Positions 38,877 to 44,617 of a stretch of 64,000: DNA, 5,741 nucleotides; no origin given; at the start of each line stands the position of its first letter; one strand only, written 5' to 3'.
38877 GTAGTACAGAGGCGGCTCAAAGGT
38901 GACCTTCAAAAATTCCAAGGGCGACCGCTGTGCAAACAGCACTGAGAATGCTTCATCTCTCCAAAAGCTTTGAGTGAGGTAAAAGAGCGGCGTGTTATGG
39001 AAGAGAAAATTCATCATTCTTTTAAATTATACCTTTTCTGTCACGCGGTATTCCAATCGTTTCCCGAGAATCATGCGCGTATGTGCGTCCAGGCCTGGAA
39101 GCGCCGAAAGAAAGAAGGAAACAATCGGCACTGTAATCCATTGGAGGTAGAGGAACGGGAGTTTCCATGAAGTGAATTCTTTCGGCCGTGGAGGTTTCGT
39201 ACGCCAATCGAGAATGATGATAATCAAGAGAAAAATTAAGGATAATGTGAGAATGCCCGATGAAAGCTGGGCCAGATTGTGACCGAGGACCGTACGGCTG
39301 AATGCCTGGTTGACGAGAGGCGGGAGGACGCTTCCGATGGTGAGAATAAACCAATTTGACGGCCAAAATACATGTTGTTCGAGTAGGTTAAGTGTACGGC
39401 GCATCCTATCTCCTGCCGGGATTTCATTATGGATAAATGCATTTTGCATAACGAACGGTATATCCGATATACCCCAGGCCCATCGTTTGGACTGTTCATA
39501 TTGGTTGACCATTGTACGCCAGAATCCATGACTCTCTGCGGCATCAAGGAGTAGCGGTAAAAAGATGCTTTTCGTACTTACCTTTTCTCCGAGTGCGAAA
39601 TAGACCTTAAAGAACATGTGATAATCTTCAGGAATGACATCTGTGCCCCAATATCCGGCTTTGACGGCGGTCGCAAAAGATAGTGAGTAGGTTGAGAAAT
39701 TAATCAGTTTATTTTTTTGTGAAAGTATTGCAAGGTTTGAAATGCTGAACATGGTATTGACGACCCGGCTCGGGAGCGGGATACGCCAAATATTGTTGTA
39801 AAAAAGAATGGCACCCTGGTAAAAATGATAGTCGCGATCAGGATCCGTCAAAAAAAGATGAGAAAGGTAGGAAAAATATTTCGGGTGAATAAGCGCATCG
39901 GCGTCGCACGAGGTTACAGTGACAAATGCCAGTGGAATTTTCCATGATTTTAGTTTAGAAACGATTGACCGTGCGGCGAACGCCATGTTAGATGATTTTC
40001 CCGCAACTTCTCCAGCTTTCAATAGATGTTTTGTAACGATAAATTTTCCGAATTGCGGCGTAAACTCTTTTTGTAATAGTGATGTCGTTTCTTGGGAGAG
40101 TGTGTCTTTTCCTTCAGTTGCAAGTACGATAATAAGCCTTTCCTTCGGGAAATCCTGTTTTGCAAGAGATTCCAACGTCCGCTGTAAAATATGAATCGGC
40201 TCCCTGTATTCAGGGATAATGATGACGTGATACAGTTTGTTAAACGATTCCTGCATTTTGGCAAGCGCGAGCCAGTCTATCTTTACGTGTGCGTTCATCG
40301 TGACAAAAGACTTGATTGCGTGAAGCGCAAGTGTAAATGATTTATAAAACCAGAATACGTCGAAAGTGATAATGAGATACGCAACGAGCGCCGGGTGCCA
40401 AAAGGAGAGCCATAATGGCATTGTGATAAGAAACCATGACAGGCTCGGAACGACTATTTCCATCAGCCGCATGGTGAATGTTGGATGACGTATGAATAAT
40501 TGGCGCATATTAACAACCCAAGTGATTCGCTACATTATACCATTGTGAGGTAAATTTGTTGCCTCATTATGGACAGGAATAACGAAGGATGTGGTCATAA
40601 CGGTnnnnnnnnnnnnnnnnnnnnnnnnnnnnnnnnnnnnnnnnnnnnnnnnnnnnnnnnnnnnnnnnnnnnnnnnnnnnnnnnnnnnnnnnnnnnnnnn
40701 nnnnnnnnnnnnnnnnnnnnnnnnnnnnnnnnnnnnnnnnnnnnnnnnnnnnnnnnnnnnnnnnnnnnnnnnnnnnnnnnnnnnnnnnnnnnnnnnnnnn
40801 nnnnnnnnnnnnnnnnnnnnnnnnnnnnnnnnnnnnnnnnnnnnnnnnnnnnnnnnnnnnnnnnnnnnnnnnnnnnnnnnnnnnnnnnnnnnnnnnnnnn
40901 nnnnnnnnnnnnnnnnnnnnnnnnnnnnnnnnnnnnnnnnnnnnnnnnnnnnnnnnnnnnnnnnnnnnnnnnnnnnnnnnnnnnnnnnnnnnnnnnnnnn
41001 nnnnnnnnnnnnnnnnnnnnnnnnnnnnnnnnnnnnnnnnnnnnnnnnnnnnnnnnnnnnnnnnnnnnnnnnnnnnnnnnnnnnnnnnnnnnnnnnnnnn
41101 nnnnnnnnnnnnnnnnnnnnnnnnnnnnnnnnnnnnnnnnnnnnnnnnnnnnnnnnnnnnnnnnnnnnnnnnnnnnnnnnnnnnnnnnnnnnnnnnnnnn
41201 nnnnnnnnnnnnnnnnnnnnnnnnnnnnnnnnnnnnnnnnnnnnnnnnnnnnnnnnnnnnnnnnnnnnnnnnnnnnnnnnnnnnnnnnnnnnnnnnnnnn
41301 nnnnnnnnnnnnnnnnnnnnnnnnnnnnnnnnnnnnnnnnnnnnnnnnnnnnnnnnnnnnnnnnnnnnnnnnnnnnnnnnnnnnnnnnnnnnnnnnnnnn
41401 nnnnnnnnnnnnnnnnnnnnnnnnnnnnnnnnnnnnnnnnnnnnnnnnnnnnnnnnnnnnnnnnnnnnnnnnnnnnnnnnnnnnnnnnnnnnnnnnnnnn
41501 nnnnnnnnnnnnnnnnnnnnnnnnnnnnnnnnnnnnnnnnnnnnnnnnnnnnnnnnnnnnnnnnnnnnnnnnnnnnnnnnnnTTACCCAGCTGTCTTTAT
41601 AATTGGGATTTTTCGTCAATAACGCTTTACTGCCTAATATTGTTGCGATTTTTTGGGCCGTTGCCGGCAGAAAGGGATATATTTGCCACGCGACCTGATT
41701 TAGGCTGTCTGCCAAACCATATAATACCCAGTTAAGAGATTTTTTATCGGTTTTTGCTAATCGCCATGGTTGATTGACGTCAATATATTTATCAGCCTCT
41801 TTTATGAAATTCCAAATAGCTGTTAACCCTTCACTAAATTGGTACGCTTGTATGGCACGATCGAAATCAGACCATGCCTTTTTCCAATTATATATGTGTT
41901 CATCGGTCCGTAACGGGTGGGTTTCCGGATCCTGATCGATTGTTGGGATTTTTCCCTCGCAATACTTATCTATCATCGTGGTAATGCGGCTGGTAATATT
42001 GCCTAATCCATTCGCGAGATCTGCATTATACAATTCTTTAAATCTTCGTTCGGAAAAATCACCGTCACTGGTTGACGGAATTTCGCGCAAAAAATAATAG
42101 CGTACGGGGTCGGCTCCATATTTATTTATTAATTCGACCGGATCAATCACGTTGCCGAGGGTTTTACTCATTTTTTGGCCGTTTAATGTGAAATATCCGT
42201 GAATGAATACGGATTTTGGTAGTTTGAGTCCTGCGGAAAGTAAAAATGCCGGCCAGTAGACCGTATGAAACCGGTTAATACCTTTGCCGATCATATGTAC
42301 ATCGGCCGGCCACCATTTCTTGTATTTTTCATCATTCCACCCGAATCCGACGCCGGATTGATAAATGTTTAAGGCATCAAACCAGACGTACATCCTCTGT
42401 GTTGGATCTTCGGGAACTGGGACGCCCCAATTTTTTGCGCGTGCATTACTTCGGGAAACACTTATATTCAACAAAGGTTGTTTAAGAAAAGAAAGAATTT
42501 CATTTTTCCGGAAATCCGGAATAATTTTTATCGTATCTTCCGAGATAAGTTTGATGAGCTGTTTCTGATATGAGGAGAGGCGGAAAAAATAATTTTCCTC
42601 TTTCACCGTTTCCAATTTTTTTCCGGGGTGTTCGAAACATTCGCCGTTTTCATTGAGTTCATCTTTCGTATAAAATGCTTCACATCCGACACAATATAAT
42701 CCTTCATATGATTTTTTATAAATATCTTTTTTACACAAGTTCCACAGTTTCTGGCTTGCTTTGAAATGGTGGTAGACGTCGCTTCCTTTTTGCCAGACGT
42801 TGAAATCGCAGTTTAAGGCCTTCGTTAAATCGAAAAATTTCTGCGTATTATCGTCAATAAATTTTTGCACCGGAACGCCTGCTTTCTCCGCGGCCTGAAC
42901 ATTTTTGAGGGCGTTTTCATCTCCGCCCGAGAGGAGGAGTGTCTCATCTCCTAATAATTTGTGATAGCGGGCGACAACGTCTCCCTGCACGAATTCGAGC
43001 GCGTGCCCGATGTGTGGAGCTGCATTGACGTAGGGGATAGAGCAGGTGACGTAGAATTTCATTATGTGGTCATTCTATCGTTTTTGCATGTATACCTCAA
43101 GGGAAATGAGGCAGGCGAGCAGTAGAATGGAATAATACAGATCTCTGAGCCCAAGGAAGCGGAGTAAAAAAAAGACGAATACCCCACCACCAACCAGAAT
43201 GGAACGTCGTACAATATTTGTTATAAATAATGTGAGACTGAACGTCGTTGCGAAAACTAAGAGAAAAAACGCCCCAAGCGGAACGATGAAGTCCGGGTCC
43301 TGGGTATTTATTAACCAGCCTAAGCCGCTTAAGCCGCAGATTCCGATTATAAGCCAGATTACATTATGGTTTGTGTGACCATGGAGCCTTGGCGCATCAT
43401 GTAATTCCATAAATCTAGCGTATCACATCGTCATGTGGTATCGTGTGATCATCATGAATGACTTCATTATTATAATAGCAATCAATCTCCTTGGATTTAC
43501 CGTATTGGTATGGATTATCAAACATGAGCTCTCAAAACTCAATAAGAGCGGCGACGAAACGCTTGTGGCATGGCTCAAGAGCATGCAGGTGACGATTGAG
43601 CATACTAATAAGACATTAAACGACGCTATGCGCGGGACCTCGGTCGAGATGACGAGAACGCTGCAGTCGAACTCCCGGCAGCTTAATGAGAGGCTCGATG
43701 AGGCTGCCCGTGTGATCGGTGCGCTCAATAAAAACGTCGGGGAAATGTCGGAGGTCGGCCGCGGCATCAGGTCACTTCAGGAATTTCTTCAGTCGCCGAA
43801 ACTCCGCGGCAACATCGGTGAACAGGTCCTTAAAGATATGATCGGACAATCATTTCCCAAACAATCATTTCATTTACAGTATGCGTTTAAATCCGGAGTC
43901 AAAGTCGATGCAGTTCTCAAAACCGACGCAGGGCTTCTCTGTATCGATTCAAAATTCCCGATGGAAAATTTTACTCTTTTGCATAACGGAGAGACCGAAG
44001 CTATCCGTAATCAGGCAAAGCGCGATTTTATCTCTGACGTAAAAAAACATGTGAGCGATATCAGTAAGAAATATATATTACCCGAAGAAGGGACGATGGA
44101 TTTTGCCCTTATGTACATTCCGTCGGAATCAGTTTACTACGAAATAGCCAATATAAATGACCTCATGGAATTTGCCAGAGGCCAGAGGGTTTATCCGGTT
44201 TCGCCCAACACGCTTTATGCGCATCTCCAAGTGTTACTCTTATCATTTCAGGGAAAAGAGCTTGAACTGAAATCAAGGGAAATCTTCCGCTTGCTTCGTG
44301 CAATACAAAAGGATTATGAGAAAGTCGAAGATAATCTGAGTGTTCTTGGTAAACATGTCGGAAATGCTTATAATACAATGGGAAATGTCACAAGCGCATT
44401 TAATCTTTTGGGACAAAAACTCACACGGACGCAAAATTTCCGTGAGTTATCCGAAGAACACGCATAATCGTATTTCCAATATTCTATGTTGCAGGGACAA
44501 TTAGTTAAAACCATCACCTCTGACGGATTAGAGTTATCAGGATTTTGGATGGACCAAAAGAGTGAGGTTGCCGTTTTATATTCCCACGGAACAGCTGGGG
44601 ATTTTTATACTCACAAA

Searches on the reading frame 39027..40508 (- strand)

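Call 13: search_protein_families(library=pfam, proteins=[window:39027-40508:-], max_evalue=0.01)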
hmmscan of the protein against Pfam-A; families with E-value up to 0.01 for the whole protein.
window:39027-40508:- (493 aa): 4 families
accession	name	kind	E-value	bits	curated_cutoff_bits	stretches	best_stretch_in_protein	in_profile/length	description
PF13632.12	Glyco_trans_2_3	-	1.4e-08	35.2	27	1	199-428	3-189/198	Glycosyl transferase family group 2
PF13641.12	Glyco_tranf_2_3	-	1.3e-06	29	27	1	96-231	5-120/230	Glycosyltransferase like family 2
PF03142.21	Chitin_synth_2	-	0.0015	17.7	27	1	75-133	8-66/527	Chitin synthase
PF00535.33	Glycos_transf_2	-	0.0043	17.5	23.3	0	96-212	2-96/168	Glycosyl transferase family 2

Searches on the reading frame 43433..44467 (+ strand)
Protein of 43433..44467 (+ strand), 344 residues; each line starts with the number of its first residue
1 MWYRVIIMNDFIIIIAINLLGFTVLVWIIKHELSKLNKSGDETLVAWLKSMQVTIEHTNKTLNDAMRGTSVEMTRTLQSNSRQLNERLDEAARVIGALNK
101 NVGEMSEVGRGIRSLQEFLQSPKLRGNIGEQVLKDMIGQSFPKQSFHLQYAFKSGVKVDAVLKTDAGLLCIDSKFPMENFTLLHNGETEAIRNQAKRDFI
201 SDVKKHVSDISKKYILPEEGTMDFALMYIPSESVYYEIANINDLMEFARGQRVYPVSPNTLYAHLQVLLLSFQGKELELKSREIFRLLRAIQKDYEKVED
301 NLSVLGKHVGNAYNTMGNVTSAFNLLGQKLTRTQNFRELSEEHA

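Call 3: search_protein_families(library=pfam, proteins=[window:43433-44467:+], max_evalue=0.01)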
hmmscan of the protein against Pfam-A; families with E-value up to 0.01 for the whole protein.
window:43433-44467:+ (344 aa): 2 families
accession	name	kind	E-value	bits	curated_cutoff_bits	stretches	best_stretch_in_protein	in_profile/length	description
PF02646.22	RmuC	-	1.6e-50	172.3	26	1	72-342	9-287/291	RmuC family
PF03623.18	Focal_AT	-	0.0036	17.7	23.3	1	22-87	37-102/133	Focal adhesion targeting region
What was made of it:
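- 43433..44467 (+): rmuC (upstream flank of the slot; context). An 18-nt gap separates it from G0. PF02646 RmuC, E 1.6e-50 (call 3).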

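Call 33: search_protein_families(library=padloc, proteins=[window:43433-44467:+], max_evalue=0.01)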
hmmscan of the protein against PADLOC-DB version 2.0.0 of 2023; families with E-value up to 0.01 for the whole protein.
window:43433-44467:+ (344 aa): 1 family
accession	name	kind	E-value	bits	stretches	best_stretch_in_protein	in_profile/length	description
PDLC03812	RTasRmuC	-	2.7e-12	44.1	1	123-316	193-395/439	DRT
